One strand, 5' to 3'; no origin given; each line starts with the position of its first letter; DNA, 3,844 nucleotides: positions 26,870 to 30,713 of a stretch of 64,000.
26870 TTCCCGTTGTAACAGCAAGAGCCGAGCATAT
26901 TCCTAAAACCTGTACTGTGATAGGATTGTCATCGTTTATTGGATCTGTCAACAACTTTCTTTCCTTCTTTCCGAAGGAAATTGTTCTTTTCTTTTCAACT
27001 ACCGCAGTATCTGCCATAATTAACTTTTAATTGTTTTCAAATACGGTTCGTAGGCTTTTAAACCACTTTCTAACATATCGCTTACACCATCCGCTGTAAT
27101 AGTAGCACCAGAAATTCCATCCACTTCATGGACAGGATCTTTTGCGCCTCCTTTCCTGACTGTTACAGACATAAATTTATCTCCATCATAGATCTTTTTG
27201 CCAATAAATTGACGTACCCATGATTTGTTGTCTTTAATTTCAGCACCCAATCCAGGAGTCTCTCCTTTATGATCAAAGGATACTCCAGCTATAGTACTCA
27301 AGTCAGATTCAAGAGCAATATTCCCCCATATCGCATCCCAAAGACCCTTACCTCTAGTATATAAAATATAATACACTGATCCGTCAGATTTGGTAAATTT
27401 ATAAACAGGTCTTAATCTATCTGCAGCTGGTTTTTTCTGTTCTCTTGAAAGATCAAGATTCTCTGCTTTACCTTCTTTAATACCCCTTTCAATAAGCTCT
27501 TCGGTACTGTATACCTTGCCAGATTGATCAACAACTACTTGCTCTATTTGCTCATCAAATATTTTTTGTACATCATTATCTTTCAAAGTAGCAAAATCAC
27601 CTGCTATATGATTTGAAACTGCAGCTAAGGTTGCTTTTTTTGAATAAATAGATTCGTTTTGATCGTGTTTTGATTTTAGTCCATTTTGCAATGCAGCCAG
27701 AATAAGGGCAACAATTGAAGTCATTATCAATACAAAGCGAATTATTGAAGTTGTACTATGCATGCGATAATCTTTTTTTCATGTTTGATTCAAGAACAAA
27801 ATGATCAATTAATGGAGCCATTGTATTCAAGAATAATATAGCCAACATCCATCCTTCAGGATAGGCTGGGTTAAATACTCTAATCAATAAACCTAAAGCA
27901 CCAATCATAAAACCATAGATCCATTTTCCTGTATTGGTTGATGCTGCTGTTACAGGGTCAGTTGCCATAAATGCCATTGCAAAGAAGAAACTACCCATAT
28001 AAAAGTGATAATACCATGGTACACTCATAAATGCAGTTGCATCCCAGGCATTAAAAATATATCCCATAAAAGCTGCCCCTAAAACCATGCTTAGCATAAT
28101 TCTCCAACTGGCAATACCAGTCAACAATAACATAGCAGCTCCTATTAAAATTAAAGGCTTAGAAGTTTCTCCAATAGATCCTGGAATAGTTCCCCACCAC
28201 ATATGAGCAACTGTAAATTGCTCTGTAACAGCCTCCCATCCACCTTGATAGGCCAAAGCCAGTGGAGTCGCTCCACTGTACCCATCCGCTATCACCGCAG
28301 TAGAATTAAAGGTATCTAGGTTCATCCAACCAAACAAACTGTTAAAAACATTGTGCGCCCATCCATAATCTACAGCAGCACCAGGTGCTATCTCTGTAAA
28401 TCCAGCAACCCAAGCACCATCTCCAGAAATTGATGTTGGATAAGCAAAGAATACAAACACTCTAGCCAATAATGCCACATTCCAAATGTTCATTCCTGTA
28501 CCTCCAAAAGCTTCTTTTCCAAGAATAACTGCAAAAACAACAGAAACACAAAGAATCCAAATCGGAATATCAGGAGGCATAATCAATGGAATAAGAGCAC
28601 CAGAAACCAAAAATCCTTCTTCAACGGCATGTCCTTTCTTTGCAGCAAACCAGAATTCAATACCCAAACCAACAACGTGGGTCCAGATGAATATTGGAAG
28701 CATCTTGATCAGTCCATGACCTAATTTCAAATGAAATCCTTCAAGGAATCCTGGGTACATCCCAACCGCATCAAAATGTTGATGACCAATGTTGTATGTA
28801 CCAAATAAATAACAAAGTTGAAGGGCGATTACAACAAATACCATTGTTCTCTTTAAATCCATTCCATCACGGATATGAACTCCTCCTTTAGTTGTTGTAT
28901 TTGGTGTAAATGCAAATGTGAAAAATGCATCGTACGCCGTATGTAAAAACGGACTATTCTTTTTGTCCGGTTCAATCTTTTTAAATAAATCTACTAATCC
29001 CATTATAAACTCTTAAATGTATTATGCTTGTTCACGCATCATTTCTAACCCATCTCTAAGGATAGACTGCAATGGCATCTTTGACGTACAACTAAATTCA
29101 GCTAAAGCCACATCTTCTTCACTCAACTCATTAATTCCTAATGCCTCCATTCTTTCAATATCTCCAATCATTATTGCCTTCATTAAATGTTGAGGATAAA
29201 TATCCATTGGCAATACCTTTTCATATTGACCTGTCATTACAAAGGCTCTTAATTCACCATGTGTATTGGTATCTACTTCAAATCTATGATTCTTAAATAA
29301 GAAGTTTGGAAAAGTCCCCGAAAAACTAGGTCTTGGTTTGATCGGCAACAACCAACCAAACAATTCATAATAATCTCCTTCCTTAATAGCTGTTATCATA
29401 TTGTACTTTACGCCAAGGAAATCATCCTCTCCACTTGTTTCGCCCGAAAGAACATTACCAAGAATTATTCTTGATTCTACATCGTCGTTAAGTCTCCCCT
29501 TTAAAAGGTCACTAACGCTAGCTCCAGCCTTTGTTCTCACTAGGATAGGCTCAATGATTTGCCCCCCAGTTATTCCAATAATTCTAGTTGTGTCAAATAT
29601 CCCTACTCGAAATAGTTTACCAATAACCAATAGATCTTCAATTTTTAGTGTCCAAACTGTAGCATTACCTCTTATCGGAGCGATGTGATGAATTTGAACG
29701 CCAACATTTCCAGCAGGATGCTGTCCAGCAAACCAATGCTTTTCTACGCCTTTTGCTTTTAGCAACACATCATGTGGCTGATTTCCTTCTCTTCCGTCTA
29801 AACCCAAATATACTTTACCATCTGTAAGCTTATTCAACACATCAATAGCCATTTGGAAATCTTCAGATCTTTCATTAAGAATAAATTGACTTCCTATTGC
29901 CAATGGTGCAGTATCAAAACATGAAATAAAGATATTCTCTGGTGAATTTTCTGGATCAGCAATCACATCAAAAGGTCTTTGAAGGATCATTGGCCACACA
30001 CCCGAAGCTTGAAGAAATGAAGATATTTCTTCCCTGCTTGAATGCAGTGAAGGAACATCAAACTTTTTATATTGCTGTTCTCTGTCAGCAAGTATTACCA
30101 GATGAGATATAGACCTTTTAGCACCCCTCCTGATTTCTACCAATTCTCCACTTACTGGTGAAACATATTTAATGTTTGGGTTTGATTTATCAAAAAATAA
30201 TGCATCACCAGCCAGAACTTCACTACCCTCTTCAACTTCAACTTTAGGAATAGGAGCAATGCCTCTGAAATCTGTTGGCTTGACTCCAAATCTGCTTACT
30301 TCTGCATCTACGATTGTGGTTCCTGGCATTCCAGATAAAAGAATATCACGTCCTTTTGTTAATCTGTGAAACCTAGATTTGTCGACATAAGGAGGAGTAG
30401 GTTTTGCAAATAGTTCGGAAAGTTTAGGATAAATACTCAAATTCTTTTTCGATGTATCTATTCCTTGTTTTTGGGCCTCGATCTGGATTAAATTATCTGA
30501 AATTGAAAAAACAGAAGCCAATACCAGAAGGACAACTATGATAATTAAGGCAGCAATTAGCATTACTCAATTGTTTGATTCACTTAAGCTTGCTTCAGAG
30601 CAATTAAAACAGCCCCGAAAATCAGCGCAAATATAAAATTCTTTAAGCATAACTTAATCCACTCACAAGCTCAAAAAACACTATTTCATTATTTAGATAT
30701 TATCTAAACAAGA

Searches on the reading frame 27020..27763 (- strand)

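Call 68: search_protein_families(library=pfam, proteins=[window:27020-27763:-])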
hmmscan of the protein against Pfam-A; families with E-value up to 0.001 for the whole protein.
window:27020-27763:- (247 aa): 1 family
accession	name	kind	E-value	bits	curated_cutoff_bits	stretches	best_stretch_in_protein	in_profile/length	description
PF04205.19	FMN_bind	-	7.2e-16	59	22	1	140-235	1-76/77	FMN-binding domain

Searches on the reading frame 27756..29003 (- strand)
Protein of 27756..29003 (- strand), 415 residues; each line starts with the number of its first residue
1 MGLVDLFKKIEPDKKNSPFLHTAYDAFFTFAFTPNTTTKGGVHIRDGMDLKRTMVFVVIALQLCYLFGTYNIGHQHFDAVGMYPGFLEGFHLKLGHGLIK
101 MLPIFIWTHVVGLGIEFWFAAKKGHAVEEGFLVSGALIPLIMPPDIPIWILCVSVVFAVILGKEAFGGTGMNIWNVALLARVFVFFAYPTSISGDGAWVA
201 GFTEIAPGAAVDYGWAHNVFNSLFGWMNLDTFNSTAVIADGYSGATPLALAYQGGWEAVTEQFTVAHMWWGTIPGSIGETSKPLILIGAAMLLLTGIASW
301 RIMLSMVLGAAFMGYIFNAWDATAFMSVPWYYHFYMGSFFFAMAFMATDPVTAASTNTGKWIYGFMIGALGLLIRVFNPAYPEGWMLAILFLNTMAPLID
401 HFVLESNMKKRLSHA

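Call 10: search_protein_families(library=pfam, proteins=[window:27756-29003:-])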
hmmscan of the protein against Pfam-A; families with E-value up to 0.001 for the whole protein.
window:27756-29003:- (415 aa): 1 family
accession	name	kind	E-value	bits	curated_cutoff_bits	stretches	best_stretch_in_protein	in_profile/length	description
PF03116.20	NQR2_RnfD_RnfE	-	3e-89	299.8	27.7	1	38-408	2-295/296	NQR2, RnfD, RnfE family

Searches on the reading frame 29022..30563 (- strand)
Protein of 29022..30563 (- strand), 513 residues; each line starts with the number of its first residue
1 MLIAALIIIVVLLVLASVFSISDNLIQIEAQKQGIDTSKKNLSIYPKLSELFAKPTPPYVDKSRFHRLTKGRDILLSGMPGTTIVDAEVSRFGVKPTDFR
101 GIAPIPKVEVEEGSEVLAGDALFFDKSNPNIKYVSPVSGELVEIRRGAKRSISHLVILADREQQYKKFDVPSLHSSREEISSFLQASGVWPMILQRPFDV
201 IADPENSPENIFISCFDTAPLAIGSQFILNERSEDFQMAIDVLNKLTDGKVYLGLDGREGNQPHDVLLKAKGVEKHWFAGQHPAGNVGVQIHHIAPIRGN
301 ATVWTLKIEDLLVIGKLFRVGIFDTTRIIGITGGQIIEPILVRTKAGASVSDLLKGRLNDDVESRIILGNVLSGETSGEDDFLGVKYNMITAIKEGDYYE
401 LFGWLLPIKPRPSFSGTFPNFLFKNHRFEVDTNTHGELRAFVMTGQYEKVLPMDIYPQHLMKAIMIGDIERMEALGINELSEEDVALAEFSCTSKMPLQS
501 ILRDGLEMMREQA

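Call 10: search_protein_families(library=pfam, proteins=[window:29022-30563:-])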
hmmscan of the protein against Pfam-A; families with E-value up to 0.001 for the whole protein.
window:29022-30563:- (513 aa): 3 families
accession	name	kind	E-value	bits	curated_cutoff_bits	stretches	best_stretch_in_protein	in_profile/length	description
PF24836.1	NQRA_2nd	-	3.3e-44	151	25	1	176-321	2-143/145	NqrA second alpha/beta domain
PF05896.17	NQRA_N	-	1.5e-22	80.1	25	1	68-159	3-93/94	NqrA N-terminal barrel-sandwich hybrid domain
PF11973.14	NQRA_SLBB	-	3e-13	50.5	27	1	328-376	1-48/51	NQRA C-terminal domain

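Call 11: find_related_loci(query=window:29022-30365:-, collection=genome_contigs, flank=10000)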
Query window:29022-30365:- (447 aa) in genome_contigs; peptide patterns used: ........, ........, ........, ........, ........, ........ (x = any residue, [..] = any of these).
144 stretches matched a pattern; 82 encode a relative of the query (tblastn E <= 1e-3); the best 80 are kept; 80 distinct loci.
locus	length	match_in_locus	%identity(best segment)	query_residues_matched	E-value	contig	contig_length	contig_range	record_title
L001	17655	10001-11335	65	2-447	0e+0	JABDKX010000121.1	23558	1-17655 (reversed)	MAG: Saprospiraceae bacterium isolate SS_bin_60 k127_3054838, whole genome shotgun sequence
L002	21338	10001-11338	63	2-447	0e+0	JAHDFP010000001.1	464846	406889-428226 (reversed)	MAG: Saprospiraceae bacterium isolate MAG-25 RZ_17, whole genome shotgun sequence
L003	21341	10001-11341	64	2-447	0e+0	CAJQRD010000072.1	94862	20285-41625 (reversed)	MAG: uncultured Saprospiraceae bacterium isolate 3_20180529_Bin_METABAT_89_1 genome assembly, contig: c_000001826510, wh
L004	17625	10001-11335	63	2-446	0e+0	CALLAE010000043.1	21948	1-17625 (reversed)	MAG: uncultured Saprospiraceae bacterium isolate L1_Bin_MAXBIN__071_sub_1 genome assembly, contig: c_000000411373, whole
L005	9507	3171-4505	62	2-447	0e+0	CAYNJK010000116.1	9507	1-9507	MAG TPA_asm: uncultured Saprospiraceae bacterium isolate binchicken_co400_23 genome assembly, contig: NODE_965_length_95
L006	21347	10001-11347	61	1-447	0e+0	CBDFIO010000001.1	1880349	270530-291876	MAG: Saprospiraceae bacterium isolate 3d92eba2-e1af-4cc4-afc6-bf5a096eff62 genome assembly, contig: contig_1, whole geno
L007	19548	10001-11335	61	2-447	0e+0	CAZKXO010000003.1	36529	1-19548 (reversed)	MAG TPA_asm: uncultured Saprospiraceae bacterium isolate binchicken_co385_16 genome assembly, contig: NODE_645_length_36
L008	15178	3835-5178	62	1-447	0e+0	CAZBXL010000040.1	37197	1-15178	MAG TPA_asm: uncultured Saprospiraceae bacterium isolate SRP268394_co1_94 genome assembly, contig: NODE_1820_length_3719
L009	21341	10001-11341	63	2-447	0e+0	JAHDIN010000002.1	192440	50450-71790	MAG: Saprospiraceae bacterium isolate MAG-94 RZ_163, whole genome shotgun sequence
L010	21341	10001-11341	61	1-447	0e+0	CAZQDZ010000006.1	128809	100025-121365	MAG TPA_asm: uncultured Saprospiraceae bacterium isolate SRP065251_co1_40 genome assembly, contig: NODE_42_length_128809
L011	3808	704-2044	62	1-447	0e+0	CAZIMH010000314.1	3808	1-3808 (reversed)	MAG TPA_asm: uncultured Saprospiraceae bacterium isolate binchicken_co258_146 genome assembly, contig: NODE_19472_length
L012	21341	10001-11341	61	1-447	0e+0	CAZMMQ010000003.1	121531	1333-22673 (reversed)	MAG TPA_asm: uncultured Saprospiraceae bacterium isolate binchicken_co385_115 genome assembly, contig: NODE_32_length_12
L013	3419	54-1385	60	2-446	0e+0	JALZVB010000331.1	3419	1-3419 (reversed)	MAG: Saprospiraceae bacterium isolate g2_MAG_00016 g2_MAG_00016_000000000331, whole genome shotgun sequence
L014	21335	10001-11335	61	2-447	0e+0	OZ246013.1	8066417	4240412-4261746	MAG: Saprospiraceae bacterium isolate e1f2261a-3454-464d-be59-2565730905ce genome assembly, chromosome: 1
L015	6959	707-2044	61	2-447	0e+0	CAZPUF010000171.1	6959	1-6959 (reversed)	MAG TPA_asm: uncultured Saprospiraceae bacterium isolate binchicken_co258_88 genome assembly, contig: NODE_8047_length_6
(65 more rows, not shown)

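Call 69: search_protein_families(library=ncbifam, proteins=[window:29022-30563:-])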
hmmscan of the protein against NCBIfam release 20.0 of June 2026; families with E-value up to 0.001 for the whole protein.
window:29022-30563:- (513 aa): 6 families
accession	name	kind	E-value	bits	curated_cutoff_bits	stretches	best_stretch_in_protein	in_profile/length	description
NF003761.0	PRK05352.1-4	equivalog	7.1e-146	486.4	450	1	67-511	6-446/449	Na(+)-translocating NADH-quinone reductase subunit A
TIGR01936.1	nqrA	equivalog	2.8e-125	418.7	321.05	1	69-510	4-443/446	NADH:ubiquinone reductase (Na(+)-transporting) subunit A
NF003759.0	PRK05352.1-2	equivalog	7.9e-110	367.6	505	1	67-510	3-444/447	Na(+)-translocating NADH-quinone reductase subunit A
NF003762.0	PRK05352.1-5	equivalog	6e-82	275.6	819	1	69-509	5-440/444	Na(+)-translocating NADH-quinone reductase subunit A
NF003758.0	PRK05352.1-1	equivalog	2.2e-48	165.1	850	1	69-507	6-454/468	Na(+)-translocating NADH-quinone reductase subunit A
TIGR01945.1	rnfC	subfamily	1e-05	24.3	245.95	0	108-245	45-192/435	RnfABCDGE type electron transport complex subunit C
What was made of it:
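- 24361..30563 (-): Regulated operon 2: nqrA (29022-30563), nqrB (27756-29003), nqrC (27020-27763), nqrD (26322-27017), nqrE (25711-26310), nqrF (24361-25686). NCBIfam nqrA equivalog at 486 bits (call 69).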
